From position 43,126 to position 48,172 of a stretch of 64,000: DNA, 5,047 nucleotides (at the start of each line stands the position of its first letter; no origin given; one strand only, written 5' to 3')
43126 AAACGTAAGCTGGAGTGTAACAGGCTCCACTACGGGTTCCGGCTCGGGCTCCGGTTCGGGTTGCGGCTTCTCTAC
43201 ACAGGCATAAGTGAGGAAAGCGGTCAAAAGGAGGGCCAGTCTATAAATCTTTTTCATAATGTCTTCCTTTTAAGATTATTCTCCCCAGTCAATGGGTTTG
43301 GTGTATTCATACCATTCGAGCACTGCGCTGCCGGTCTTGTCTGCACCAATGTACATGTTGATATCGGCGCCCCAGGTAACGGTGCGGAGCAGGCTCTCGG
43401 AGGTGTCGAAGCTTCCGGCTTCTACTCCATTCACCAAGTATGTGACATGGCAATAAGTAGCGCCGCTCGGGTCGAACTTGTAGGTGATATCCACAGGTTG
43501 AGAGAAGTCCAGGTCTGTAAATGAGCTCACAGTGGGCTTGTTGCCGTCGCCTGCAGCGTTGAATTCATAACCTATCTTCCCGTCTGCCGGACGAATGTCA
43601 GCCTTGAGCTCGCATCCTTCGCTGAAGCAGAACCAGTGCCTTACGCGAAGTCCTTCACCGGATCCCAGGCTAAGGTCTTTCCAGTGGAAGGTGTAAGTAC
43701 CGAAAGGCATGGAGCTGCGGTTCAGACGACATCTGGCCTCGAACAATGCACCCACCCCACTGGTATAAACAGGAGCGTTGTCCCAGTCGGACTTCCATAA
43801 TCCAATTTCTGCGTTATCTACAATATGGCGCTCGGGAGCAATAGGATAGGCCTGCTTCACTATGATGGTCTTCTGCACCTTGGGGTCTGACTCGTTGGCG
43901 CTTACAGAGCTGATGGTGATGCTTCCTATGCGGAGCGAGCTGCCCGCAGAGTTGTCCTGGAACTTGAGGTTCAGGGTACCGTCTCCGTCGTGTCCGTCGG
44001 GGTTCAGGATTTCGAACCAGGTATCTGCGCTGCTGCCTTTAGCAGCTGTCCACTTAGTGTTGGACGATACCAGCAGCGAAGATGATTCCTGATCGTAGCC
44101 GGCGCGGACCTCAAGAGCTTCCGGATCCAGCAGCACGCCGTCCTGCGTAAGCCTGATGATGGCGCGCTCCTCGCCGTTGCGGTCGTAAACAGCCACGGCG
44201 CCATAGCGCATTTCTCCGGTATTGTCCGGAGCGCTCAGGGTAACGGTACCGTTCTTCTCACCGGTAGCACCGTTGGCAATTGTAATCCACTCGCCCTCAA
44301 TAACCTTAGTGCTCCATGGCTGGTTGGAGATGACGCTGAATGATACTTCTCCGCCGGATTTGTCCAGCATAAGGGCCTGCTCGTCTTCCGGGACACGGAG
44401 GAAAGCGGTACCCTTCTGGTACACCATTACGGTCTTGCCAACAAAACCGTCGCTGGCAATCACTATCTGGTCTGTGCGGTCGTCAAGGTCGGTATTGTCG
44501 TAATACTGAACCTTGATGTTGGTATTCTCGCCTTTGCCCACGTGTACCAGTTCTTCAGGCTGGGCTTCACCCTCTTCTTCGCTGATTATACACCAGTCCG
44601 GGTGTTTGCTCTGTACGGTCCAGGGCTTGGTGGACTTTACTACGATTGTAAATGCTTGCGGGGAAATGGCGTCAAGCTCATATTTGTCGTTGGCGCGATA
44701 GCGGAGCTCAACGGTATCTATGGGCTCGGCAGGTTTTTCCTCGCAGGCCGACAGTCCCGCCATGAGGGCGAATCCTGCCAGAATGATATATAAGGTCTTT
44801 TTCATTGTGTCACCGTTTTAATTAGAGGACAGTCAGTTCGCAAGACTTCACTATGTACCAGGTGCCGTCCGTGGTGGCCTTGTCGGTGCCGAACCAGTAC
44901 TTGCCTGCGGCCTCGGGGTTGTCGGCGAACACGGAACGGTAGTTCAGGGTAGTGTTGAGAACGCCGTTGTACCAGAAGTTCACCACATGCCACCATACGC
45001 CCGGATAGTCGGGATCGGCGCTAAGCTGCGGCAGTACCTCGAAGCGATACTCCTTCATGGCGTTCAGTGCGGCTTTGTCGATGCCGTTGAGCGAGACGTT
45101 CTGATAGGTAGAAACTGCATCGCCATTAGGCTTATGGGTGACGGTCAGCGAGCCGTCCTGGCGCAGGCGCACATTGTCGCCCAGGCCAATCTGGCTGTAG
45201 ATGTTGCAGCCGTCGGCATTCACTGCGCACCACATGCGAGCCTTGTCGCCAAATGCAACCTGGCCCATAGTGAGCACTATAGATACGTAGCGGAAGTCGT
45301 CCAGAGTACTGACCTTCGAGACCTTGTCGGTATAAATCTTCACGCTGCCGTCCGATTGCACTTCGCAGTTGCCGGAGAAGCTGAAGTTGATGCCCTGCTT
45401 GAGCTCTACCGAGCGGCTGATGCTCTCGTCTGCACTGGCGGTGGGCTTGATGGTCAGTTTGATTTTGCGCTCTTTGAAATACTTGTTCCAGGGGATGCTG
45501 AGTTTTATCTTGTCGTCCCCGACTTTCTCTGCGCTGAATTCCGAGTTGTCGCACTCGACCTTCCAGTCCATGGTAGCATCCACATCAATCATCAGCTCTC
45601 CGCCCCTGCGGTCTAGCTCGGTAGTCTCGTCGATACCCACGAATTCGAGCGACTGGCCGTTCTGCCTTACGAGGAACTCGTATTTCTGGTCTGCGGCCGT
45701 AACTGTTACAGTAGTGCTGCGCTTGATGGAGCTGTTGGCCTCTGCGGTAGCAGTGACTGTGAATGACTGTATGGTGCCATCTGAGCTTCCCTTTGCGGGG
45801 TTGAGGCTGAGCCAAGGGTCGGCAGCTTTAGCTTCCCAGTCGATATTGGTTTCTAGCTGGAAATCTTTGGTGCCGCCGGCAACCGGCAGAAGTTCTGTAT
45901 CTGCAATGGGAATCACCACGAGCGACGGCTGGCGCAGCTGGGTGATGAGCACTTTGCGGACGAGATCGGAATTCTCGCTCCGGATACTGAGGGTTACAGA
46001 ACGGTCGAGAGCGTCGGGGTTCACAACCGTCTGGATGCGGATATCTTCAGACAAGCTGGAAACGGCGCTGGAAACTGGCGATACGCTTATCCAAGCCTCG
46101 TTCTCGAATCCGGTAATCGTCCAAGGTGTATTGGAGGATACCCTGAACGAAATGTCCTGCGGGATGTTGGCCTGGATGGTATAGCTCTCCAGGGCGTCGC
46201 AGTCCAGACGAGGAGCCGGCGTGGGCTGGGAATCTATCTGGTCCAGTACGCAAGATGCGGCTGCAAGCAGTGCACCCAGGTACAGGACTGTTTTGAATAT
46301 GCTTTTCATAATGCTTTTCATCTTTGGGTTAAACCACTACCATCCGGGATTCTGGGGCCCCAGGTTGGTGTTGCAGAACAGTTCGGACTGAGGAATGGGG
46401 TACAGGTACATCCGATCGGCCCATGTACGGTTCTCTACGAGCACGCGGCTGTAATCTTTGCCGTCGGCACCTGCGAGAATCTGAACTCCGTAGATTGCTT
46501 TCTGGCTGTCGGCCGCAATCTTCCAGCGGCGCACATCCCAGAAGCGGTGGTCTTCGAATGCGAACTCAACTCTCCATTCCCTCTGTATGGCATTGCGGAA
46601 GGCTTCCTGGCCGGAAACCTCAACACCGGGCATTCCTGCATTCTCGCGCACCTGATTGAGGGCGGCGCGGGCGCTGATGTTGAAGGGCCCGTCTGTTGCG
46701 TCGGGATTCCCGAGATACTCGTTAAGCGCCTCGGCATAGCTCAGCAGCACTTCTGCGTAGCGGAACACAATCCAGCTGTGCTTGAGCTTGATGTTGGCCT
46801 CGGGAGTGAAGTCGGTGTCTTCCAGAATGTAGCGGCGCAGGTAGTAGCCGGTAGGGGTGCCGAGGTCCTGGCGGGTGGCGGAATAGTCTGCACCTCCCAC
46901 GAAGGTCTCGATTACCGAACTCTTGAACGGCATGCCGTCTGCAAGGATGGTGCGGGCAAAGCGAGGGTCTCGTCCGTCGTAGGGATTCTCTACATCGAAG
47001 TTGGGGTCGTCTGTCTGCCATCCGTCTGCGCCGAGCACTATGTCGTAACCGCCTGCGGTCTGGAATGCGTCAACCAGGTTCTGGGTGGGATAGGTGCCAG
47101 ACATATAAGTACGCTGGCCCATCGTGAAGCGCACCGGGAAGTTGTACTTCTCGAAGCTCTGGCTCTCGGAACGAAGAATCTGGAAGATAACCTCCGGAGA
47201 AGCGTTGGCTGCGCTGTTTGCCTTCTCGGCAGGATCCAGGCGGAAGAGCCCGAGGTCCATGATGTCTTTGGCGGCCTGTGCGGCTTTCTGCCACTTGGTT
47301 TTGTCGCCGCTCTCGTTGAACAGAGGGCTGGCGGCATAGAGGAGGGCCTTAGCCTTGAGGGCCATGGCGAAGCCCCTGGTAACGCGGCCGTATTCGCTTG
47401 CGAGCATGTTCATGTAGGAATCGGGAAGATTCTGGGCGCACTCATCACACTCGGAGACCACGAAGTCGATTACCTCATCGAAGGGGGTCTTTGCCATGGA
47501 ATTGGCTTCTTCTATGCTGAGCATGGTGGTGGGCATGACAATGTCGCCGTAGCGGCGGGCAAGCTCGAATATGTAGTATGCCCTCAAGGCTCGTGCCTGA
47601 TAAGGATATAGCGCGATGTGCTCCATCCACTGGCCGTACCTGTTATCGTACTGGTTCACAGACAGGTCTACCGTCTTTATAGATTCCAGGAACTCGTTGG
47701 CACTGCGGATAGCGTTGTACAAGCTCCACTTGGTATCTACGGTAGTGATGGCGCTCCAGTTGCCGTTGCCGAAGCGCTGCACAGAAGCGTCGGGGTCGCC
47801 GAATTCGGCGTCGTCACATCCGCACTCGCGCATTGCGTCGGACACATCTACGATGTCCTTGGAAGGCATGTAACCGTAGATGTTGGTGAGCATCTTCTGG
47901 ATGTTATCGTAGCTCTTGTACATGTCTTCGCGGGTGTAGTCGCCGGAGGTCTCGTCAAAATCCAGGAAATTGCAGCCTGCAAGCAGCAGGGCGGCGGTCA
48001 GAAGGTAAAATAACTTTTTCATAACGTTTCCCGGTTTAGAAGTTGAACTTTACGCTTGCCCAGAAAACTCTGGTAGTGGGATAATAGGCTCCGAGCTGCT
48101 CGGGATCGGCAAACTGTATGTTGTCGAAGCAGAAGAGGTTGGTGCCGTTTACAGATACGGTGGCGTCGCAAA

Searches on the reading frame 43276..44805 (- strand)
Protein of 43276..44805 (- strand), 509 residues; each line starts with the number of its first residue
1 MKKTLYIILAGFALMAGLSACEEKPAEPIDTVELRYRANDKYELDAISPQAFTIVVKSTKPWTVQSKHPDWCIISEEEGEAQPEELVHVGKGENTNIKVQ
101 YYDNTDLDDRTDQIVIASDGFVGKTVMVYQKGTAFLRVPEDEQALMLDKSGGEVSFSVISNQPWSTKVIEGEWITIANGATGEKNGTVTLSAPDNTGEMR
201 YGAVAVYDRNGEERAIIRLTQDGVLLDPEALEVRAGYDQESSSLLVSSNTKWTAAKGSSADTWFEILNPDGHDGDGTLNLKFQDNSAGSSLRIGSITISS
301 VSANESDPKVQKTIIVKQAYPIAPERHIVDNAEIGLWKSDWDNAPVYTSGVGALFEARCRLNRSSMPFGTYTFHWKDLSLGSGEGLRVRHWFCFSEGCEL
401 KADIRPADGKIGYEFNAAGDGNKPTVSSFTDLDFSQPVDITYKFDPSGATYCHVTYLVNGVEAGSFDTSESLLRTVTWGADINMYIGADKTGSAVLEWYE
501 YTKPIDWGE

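Call 10: search_protein_families(library=pfam, proteins=[window:43276-44805:-], max_evalue=0.01)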
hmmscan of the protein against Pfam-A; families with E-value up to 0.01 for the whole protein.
window:43276-44805:- (509 aa): 3 families
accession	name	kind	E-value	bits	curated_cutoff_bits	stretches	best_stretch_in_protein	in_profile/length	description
PF13004.13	BACON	-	5.3e-17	62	25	3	62-131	3-61/61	Putative binding domain, N-terminal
PF19190.6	BACON_2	-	2e-10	40.9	25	0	228-308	6-88/94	Viral BACON domain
PF13944.12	Calycin_like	-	0.0073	17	30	0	273-310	31-67/124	Calycin-like beta-barrel domain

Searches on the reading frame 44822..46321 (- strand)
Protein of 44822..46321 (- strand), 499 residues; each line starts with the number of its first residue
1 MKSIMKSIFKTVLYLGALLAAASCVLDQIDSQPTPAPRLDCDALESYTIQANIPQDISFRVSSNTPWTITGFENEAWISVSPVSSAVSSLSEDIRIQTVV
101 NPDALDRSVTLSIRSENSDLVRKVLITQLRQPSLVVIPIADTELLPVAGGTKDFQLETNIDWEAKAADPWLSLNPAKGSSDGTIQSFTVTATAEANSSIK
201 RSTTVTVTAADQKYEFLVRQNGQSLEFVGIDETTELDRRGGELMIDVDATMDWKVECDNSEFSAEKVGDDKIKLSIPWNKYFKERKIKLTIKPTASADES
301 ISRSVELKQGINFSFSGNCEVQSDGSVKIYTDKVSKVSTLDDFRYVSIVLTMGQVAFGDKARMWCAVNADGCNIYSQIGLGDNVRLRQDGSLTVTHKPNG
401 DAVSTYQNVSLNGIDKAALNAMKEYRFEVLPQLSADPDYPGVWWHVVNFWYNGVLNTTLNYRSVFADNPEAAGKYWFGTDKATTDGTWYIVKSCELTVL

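Call 10: search_protein_families(library=pfam, proteins=[window:44822-46321:-], max_evalue=0.01)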
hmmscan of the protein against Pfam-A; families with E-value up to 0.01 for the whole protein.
window:44822-46321:- (499 aa): 2 families
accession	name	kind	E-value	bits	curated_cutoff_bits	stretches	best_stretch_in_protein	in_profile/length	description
PF19190.6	BACON_2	-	8.8e-13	48.4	25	2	46-122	8-87/94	Viral BACON domain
PF13004.13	BACON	-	1e-12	48.3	25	2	161-220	2-60/61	Putative binding domain, N-terminal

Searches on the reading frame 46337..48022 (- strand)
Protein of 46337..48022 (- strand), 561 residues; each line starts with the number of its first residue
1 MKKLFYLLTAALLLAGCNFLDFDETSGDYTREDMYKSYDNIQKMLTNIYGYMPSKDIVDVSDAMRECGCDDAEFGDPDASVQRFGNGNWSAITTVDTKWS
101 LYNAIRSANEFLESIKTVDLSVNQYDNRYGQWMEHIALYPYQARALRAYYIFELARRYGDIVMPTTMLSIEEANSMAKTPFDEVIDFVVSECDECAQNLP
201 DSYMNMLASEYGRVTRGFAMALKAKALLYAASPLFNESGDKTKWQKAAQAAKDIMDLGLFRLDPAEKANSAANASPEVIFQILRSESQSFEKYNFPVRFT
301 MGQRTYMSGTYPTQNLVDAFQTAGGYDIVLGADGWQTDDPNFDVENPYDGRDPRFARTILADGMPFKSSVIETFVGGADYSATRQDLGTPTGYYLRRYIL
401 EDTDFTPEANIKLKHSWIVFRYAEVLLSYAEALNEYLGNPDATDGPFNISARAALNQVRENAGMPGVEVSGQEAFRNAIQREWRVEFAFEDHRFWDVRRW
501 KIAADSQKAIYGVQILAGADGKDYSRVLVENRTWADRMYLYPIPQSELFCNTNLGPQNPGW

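Call 40: search_protein_families(library=pfam, proteins=[window:46337-48022:-], max_evalue=0.001)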
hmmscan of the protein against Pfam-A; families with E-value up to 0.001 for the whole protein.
window:46337-48022:- (561 aa): 3 families
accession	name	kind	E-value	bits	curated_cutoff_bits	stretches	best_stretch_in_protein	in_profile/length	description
PF07980.17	SusD_RagB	-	2.5e-49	168.9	23.1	1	276-561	1-297/297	SusD family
PF14322.12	SusD-like_3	-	6e-09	36.8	27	1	19-228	2-191/191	Starch-binding associating with outer membrane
PF08139.17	LPAM_1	-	6.1e-05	23.7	20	1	1-18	1-18/18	Prokaryotic membrane lipoprotein lipid attachment site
